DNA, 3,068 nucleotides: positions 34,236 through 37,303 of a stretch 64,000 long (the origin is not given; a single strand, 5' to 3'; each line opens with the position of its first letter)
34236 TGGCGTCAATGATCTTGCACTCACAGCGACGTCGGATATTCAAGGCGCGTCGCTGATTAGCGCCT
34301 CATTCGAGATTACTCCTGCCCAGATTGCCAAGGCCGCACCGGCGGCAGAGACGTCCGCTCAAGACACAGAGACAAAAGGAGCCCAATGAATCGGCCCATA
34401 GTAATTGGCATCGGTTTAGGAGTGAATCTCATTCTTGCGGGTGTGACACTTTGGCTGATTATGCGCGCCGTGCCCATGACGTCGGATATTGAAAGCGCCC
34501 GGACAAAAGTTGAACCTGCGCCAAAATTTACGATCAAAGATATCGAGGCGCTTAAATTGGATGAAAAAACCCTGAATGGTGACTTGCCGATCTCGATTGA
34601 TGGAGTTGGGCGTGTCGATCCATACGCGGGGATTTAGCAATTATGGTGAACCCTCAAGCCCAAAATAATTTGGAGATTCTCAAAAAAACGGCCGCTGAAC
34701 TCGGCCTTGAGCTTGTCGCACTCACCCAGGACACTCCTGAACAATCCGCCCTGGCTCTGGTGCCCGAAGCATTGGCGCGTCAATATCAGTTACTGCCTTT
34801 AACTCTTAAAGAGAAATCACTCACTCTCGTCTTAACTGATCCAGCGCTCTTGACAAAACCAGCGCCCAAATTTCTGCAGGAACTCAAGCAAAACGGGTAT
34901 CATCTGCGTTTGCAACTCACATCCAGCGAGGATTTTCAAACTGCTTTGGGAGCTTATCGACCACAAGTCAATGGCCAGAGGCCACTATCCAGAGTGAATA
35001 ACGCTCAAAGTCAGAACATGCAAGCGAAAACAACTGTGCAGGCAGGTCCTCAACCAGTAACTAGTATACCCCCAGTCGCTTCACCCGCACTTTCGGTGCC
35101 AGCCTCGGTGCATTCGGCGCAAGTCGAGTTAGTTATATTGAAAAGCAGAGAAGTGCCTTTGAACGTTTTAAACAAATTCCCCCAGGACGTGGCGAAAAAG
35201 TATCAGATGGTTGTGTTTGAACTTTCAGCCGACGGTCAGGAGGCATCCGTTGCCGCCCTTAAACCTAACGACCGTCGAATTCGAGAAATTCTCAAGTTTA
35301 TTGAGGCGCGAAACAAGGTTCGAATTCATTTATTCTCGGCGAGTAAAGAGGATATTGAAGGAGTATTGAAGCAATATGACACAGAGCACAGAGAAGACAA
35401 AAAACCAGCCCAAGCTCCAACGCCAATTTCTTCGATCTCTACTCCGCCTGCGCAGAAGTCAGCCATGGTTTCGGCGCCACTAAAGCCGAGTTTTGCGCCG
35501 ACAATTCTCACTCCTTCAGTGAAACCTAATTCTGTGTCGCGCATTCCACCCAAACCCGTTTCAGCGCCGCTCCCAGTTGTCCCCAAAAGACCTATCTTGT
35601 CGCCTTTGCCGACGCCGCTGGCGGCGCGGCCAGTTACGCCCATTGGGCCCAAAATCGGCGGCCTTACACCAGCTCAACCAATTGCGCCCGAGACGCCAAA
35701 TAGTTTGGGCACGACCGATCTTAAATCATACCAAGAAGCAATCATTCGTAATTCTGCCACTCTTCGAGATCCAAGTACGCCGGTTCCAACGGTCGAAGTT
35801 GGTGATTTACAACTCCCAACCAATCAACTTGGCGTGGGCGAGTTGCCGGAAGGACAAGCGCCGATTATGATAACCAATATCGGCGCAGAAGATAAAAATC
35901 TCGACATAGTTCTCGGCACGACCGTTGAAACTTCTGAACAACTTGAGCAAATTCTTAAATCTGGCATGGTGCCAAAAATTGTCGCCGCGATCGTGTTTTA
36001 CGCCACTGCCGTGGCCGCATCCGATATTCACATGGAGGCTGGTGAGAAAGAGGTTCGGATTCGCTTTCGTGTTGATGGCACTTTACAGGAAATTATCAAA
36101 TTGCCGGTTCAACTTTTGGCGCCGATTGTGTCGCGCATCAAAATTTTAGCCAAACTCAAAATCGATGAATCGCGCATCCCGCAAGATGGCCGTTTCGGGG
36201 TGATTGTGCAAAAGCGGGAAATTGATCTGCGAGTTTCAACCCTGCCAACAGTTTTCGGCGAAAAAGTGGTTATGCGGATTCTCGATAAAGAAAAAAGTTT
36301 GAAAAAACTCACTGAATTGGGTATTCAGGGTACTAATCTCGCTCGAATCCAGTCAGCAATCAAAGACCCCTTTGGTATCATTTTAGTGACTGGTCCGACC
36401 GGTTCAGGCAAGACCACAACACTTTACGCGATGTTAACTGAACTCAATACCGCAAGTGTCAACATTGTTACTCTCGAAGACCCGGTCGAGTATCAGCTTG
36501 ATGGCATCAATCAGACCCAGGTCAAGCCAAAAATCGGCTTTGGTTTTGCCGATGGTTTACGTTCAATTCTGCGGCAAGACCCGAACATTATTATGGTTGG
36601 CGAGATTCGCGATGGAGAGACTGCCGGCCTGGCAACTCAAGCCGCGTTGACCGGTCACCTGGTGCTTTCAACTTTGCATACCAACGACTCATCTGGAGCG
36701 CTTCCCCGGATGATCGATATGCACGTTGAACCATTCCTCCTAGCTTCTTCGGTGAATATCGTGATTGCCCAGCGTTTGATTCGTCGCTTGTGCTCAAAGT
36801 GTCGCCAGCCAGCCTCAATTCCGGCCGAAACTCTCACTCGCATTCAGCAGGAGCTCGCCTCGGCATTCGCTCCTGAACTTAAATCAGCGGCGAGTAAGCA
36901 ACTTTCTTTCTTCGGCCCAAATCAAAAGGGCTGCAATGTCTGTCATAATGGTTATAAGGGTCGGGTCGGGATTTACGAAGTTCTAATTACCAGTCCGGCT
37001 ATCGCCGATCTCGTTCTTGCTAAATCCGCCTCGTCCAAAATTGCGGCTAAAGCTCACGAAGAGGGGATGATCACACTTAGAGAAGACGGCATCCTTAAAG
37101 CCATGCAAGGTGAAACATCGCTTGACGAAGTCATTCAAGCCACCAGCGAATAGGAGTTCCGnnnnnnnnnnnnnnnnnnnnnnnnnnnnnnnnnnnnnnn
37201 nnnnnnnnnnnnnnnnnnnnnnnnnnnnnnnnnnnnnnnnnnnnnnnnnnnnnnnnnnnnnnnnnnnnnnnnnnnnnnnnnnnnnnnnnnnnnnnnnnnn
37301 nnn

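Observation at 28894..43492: Complete secretin-less type IV pilus locus with six prepilins, flanked by large PKD/Big_2 surface proteins, in a window also encoding dprA, recJ, radA and recR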

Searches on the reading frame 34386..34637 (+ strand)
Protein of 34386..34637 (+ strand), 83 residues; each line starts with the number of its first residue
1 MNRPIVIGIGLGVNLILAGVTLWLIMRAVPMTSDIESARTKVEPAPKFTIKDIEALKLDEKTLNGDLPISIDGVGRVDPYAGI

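Call 3: search_protein_families(library=pfam, proteins=[window:34386-34637:+], max_evalue=0.01)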
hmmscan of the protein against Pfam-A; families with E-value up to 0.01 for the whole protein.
window:34386-34637:+ (83 aa): 0 families

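Call 54: search_protein_families(library=ncbifam, proteins=[window:34386-34637:+], max_evalue=0.1)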
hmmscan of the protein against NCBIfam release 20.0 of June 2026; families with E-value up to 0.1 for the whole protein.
window:34386-34637:+ (83 aa): 1 family
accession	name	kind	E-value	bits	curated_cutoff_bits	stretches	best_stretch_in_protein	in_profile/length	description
NF041949.1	THIVI_2564_fam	equivalog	6.4e-05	22.9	33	1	11-37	4-30/51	Thivi_2564 family membrane protein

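Call 84: search_protein_families(library=pfam, alignment_id=A4, max_evalue=10)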
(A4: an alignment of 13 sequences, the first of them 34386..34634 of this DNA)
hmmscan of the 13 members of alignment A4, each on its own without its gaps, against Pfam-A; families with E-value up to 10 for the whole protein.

A. member 1, window:34386-34634:+ (83 aa): 0 families

B. families by the number of members that match (of 13 scanned): 13 families
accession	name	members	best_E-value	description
PF11712.13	Vma12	1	0.0098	Endoplasmic reticulum-based factor for assembly of V-ATPase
PF11891.13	RETICULATA-like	1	0.0099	Protein RETICULATA-related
PF12764.12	Gly-rich_Ago1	1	0.016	Glycine-rich region of argonaut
PF02936.19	COX4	1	0.025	Cytochrome c oxidase subunit IV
PF09911.14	DUF2140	1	0.073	Uncharacterized protein conserved in bacteria (DUF2140)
PF20540.3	DUF6755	1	0.096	Family of unknown function (DUF6755)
PF05545.16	FixQ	1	0.1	Cbb3-type cytochrome oxidase component FixQ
PF09682.15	Phage_holin_6_1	1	0.1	Bacteriophage holin of superfamily 6 (Holin_LLH)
PF03911.21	Sec61_beta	1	0.11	Sec61beta family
PF23923.1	DUF7262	1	0.11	Family of unknown function (DUF7262)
PF01744.25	GLTT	1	0.2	GLTT repeat (6 copies)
PF00335.26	Tetraspanin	1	0.22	Tetraspanin family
PF10907.13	DUF2749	1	0.28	Protein of unknown function (DUF2749)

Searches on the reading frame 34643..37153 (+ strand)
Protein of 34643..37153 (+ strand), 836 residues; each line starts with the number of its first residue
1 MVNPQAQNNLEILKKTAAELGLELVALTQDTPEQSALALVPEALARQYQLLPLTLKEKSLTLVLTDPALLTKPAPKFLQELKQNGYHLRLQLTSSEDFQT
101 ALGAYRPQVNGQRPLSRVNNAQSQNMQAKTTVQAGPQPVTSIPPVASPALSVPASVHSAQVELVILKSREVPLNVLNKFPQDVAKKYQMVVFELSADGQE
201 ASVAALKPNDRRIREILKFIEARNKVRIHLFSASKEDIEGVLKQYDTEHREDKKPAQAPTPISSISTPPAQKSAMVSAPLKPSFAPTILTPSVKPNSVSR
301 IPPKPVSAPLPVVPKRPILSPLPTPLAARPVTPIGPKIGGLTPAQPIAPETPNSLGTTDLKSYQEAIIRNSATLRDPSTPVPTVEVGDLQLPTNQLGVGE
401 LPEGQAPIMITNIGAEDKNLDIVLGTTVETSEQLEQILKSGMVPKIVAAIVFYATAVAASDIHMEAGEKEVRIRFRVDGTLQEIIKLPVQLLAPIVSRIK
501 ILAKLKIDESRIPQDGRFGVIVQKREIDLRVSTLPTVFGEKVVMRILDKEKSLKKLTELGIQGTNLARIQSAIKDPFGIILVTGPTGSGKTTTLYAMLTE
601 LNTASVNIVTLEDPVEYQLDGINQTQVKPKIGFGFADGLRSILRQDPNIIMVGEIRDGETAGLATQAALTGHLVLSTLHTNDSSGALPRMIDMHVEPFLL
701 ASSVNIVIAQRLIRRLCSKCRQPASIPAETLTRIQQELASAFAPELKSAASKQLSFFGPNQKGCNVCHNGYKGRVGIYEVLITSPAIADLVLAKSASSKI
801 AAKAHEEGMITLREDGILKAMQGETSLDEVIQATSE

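Call 3: search_protein_families(library=pfam, proteins=[window:34643-37153:+], max_evalue=0.01)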
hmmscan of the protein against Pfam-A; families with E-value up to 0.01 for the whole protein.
window:34643-37153:+ (836 aa): 9 families
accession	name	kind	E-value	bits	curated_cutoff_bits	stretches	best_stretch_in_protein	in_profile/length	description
PF00437.27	T2SSE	-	4.5e-132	440.6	24.9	1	440-831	5-369/370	Type II/IV secretion system protein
PF05157.20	MshEN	-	6.2e-18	65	23.1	2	20-107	1-85/90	MshEN domain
PF25199.1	nSTAND_NTPase5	-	0.0002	21.7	34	1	570-613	34-78/145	Novel STAND NTPase 5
PF13401.12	AAA_22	-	0.00022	22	27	1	578-614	6-42/130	AAA domain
PF13191.12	AAA_16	-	0.00052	21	32.6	1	568-612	11-58/167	AAA ATPase domain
PF13173.12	AAA_14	-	0.0018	18.7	27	1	579-620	4-46/129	AAA domain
PF13555.12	AAA_29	-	0.0044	17.2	27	1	576-601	21-46/61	P-loop containing region of AAA domain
PF00005.33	ABC_tran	-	0.0058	17.7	25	0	579-632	13-62/137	ABC transporter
PF20720.3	nSTAND3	-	0.0077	16.4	27.2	0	578-616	18-56/155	Novel STAND NTPase 3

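Call 18: find_related_loci(query=window:34643-37150:+, collection=genome_contigs, flank=10000)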
Query window:34643-37150:+ (836 aa) in genome_contigs; peptide patterns used: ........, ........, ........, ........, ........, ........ (x = any residue, [..] = any of these).
600 stretches matched a pattern (row limit reached: there are more); 598 encode a relative of the query (tblastn E <= 1e-3); the best 80 are kept; 80 distinct loci.
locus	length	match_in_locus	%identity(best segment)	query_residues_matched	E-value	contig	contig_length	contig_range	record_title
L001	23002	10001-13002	39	11-835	2e-175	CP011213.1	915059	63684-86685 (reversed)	MAG: Berkelbacteria bacterium GW2011_GWE1_39_12, complete genome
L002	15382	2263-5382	56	30-835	2e-156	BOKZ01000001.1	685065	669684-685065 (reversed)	Patescibacteria group bacterium BroJett034 DNA, sequence1, whole genome shotgun sequence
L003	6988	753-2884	55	416-835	6e-149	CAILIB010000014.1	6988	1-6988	uncultured Candidatus Berkelbacteria bacterium isolate Ki1-1-6m_bin-0597 genome assembly, contig: bin-0597:14/46, whole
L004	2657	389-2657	52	392-833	7e-158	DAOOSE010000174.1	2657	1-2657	MAG TPA_asm: bacterium isolate AMR_MDS_2527 NODE_46668_length_2657_cov_3.451960, whole genome shotgun sequence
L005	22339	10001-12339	54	416-834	1e-147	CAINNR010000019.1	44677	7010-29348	uncultured Candidatus Berkelbacteria bacterium isolate AlinenLipids_bin-4476 genome assembly, contig: bin-4476:19/39, wh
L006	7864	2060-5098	53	20-836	1e-146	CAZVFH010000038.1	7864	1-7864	MAG TPA_asm: uncultured Candidatus Saccharibacteria bacterium isolate binchicken_co266_194 genome assembly, contig: NODE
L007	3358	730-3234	54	416-836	2e-152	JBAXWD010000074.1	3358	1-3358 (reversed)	MAG: Candidatus Berkelbacteria bacterium isolate ELA704 MAG704_74, whole genome shotgun sequence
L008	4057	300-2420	51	414-835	3e-147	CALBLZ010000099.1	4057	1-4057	MAG TPA_asm: uncultured Candidatus Berkelbacteria bacterium isolate SRR5576005_bin.117_CONCOCT_v1.1_MAG genome assembly,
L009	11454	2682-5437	40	168-835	1e-146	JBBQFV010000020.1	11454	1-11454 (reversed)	MAG: Patescibacteria group bacterium isolate Co_metawrap_1003 Cmw_1003_k141_6956093_length_11454_cov_7.6154, whole genom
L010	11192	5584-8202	55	436-832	5e-137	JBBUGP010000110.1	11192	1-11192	MAG: Patescibacteria group bacterium isolate H43-bin045_1 H43_bin045_1_000000000110, whole genome shotgun sequence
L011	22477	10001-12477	54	152-836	1e-132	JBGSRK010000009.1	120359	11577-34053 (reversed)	MAG: Patescibacteria group bacterium isolate JTS-AC356 k141_2557223, whole genome shotgun sequence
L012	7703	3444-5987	49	415-836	9e-131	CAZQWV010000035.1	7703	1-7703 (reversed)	MAG TPA_asm: uncultured Candidatus Saccharibacteria bacterium isolate SRP300315_co1_34 genome assembly, contig: NODE_397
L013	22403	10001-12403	53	443-836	1e-130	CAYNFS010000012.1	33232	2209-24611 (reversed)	MAG TPA_asm: uncultured Candidatus Saccharibacteria bacterium isolate binchicken_co38_1306 genome assembly, contig: NODE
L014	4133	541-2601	51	437-836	3e-132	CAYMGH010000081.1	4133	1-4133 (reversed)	MAG TPA_asm: uncultured Gammaproteobacteria bacterium isolate SRP269290_co1_900 genome assembly, contig: NODE_40976_leng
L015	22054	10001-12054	51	430-832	2e-129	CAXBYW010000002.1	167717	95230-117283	MAG TPA_asm: uncultured bacterium isolate SRR3725731_binner12_Refined_73 genome assembly, contig: ERZ4200997.20, whole g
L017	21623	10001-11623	53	166-835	4e-129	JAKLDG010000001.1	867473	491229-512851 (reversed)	MAG: Patescibacteria group bacterium isolate RA.bin104 RA.bin104_1, whole genome shotgun sequence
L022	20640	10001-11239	52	434-836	8e-129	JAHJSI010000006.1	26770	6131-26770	MAG: Patescibacteria group bacterium isolate OS_PC_MetaG.mb.195 OS_PC_MetaG.mb.195_k141_24417, whole genome shotgun sequ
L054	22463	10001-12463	50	161-834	8e-125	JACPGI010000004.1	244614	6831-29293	MAG: candidate division WWE3 bacterium isolate NC_groundwater_383_Ag_B-0.1um_36_13 GD18-4_B1_scaffold_483121, whole geno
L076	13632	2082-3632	49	22-836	3e-123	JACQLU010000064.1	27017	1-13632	MAG: Parcubacteria group bacterium isolate NC_groundwater_1211_Ag_S-0.1um_51_31 S_p1_S3_coassembly_k141_1294177, whole g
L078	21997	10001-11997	51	436-836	9e-123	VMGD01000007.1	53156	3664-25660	MAG: Microgenomates group bacterium Gr01-1014_7 G01um10147_scaffold_174, whole genome shotgun sequence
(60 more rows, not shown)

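Call 24: search_protein_families(library=pfam, proteins=[L005:5926-7161:+, L005:3593-6037:+, L005:100-2493:+, L013:6923-8002:+, L010:1524-2576:+, L011:7205-8233:+, L001:7155-8159:+, L017:6367-7920:+, L017:4673-6262:+, L011:4646-7159:+], max_evalue=0.01)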
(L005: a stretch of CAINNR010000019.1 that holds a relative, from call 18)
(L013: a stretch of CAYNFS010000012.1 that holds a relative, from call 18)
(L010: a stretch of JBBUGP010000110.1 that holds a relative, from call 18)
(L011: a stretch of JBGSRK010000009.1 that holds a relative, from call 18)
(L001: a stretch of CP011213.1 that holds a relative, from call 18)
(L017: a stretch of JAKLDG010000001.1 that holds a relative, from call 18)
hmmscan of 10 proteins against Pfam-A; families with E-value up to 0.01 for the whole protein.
L005:5926-7161:+ (411 aa): 1 family
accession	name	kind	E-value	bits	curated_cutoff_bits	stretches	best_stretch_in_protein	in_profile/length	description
PF23981.1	DUF7305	-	3.9e-05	24.1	27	1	315-390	108-180/185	Domain of unknown function (DUF7305)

L005:3593-6037:+ (814 aa): 0 families

L005:100-2493:+ (797 aa): 12 families
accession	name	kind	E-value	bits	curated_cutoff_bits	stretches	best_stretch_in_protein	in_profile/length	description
PF13426.13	PAS_9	-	1.9e-39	134.5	27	3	142-241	2-102/103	PAS domain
PF00989.32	PAS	-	6.6e-36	123.2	22.6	3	134-240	4-113/113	PAS fold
PF08448.16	PAS_4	-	3.1e-33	114.7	23.1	3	300-418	1-110/110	PAS fold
PF02518.31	HATPase_c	-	1e-29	103.7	26.4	1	674-785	2-110/111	Histidine kinase-, DNA gyrase B-, and HSP90-like ATPase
PF13493.11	DUF4118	-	1.6e-17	63.6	28.4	1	20-121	3-103/107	Domain of unknown function (DUF4118)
PF13188.13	PAS_8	-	4.5e-17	61.7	21.8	3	431-478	4-52/65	PAS domain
PF00512.31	HisKA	-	6.3e-17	61.8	26.9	1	559-625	1-64/66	His Kinase A (phospho-acceptor) domain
PF24820.1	Diguanyl_cycl_sensor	-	8.9e-13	48.6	28.1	1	138-196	3-59/109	Diguanylate cyclase-like sensor domain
PF12860.13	PAS_7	-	2.5e-05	24.8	27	0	300-420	1-114/115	PAS fold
PF08447.18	PAS_3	-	0.00052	20.7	25.6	0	154-233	2-85/89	PAS fold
PF14501.12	HATPase_c_5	-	0.0012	19.1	22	1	679-773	7-93/102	GHKL domain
PF15714.11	SpoVT_C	-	0.0025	18.3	27.5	0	519-568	73-120/128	Stage V sporulation protein T C-terminal, transcription factor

L013:6923-8002:+ (359 aa): 5 families
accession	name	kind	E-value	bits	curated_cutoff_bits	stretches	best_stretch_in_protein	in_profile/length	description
PF11104.14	PilM_2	-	5.9e-48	164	27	1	31-358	1-338/340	Type IV pilus assembly protein PilM;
PF14450.12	FtsA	-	5.3e-11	43.4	31.8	1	206-329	2-113/127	Cell division protein FtsA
PF06723.19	MreB_Mbl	-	0.00078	18.8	27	0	203-260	146-209/327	MreB/Mbl protein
PF00370.27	FGGY_N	-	0.001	19.2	28.8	1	30-131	3-102/245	FGGY family of carbohydrate kinases, N-terminal domain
PF00022.25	Actin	-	0.0076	15.3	27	0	197-246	137-188/410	Actin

L010:1524-2576:+ (350 aa): 6 families
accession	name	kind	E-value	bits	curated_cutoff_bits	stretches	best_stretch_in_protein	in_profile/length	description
PF11104.14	PilM_2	-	1.4e-43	149.6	27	1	12-346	1-338/340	Type IV pilus assembly protein PilM;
PF14450.12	FtsA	-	7.4e-12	46.2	31.8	1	193-316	2-112/127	Cell division protein FtsA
PF06723.19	MreB_Mbl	-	9.4e-06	25.1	27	1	182-232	138-188/327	MreB/Mbl protein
PF00022.25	Actin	-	2.7e-05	23.4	27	1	141-232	94-187/410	Actin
PF08841.16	DDR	-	7.3e-05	22.4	24.6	1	190-244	134-189/328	Diol dehydratase reactivase ATPase-like domain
PF25216.1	Volactin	-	8.9e-05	22.5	35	1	176-302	154-285/321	Volactin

L011:7205-8233:+ (342 aa): 8 families
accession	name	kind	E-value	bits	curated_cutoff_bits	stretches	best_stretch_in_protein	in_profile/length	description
PF11104.14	PilM_2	-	1.7e-50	172.3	27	1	12-341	1-338/340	Type IV pilus assembly protein PilM;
PF14450.12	FtsA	-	5.8e-15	56.2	31.8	1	185-337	2-127/127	Cell division protein FtsA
PF06723.19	MreB_Mbl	-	3.2e-06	26.7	27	1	182-244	146-214/327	MreB/Mbl protein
PF13941.12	MutL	-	0.00026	20.3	27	1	143-232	203-297/450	MutL protein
PF05134.19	T2SSL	-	0.00048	20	25.5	1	70-165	43-132/231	Type II secretion system (T2SS), protein L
PF25216.1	Volactin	-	0.0012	18.8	35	0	188-291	173-280/321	Volactin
PF08841.16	DDR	-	0.0012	18.4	24.6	1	144-235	93-188/328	Diol dehydratase reactivase ATPase-like domain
PF00022.25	Actin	-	0.0069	15.5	27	1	151-235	115-199/410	Actin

L001:7155-8159:+ (334 aa): 6 families
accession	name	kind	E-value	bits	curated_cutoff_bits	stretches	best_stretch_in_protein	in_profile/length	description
PF00561.26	Abhydrolase_1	-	7.5e-18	65.5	25.8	2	65-168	1-103/245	alpha/beta hydrolase fold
PF12146.15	Hydrolase_4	-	2e-09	37.5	27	1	129-304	75-236/239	Serine aminopeptidase, S33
PF12697.13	Abhydrolase_6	-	2.1e-06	29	26.3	1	97-308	33-214/217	Alpha/beta hydrolase family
PF03096.20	Ndr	-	3.5e-05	23.1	23.3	1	112-164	81-133/283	Ndr family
PF08386.16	Abhydrolase_4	-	0.0014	19.1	21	1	260-317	34-92/103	TAP-like protein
PF10340.15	Say1_Mug180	-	0.01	15.2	21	0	119-169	184-233/374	Steryl acetyl hydrolase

L017:6367-7920:+ (517 aa): 0 families

L017:4673-6262:+ (529 aa): 0 families

L011:4646-7159:+ (837 aa): 3 families
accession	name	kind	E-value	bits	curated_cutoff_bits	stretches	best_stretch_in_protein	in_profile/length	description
PF13624.11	SurA_N_3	-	1.4e-13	51.4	27.2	1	3-116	3-115/162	SurA-like N-terminal domain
PF13623.11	SurA_N_2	-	4.3e-08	33.6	28.5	1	7-125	6-122/145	SurA-like N-terminal domain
PF05698.19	Trigger_C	-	0.0046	17.4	22.7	0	90-153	92-160/162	Bacterial trigger factor protein (TF) C-terminus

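Call 54: search_protein_families(library=ncbifam, proteins=[L005:5926-7161:+], max_evalue=0.1)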
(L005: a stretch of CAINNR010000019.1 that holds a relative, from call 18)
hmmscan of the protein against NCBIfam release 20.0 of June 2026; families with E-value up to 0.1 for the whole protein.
L005:5926-7161:+ (411 aa): 0 families

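Call 59: search_protein_families(library=pfam, proteins=[L078:19929-21698:+, L076:6962-8332:+, L022:13842-15089:+, L002:10936-11862:+, L011:17149-18900:+, L001:19194-21392:+, L054:14975-16312:+], max_evalue=0.1)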
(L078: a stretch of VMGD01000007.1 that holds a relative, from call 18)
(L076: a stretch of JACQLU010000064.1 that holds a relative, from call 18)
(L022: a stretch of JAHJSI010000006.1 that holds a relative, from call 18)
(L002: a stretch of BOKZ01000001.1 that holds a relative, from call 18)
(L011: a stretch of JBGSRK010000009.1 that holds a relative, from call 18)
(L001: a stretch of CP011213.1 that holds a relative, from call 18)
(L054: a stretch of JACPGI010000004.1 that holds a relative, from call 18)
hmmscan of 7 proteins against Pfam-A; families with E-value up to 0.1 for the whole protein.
L078:19929-21698:+ (589 aa): 1 family
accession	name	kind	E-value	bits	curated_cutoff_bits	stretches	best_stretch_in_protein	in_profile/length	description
PF19077.6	Big_13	-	0.086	13.8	27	0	53-94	49-90/102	Bacterial Ig-like domain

L076:6962-8332:+ (456 aa): 1 family
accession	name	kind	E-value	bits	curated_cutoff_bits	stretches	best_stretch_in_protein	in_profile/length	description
PF14341.11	PilX_N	-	1.2e-07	32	25.5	1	19-69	1-51/51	PilX N-terminal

L022:13842-15089:+ (415 aa): 2 families
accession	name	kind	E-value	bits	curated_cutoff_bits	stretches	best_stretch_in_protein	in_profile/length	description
PF06653.16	Claudin_3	-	0.00093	19.6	28.7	1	5-47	77-119/163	Tight junction protein, Claudin-like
PF23981.1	DUF7305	-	0.0042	17.5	27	1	262-377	64-170/185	Domain of unknown function (DUF7305)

L002:10936-11862:+ (308 aa): 0 families

L011:17149-18900:+ (583 aa): 1 family
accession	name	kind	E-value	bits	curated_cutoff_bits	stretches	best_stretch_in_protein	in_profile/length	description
PF18998.6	Flg_new_2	-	2.4e-17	63.1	23.6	2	431-498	3-71/73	Divergent InlB B-repeat domain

L001:19194-21392:+ (732 aa): 3 families
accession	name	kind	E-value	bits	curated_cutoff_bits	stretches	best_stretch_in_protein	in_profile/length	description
PF14311.12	DUF4379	-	0.00013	22.5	24.5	0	199-223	17-41/56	Probable Treble clef zinc finger domain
PF18911.6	PKD_4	-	0.0005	20.5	27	1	239-279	43-83/85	PKD domain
PF25248.1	Ig_CFAP65_8th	-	0.013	15.7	25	0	459-479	67-87/128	CFAP65, eight Ig-like domain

L054:14975-16312:+ (445 aa): 3 families
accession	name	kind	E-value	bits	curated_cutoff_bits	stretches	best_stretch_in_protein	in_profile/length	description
PF05193.26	Peptidase_M16_C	-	2.1e-23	83.6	23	1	195-367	1-180/181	Peptidase M16 inactive domain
PF00675.25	Peptidase_M16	-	1.2e-19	71.1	22.3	1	53-187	14-146/149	Insulinase (Peptidase family M16)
PF13611.12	Peptidase_S76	-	0.057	14.2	27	0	333-386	26-83/121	Serine peptidase of plant viral polyprotein, P1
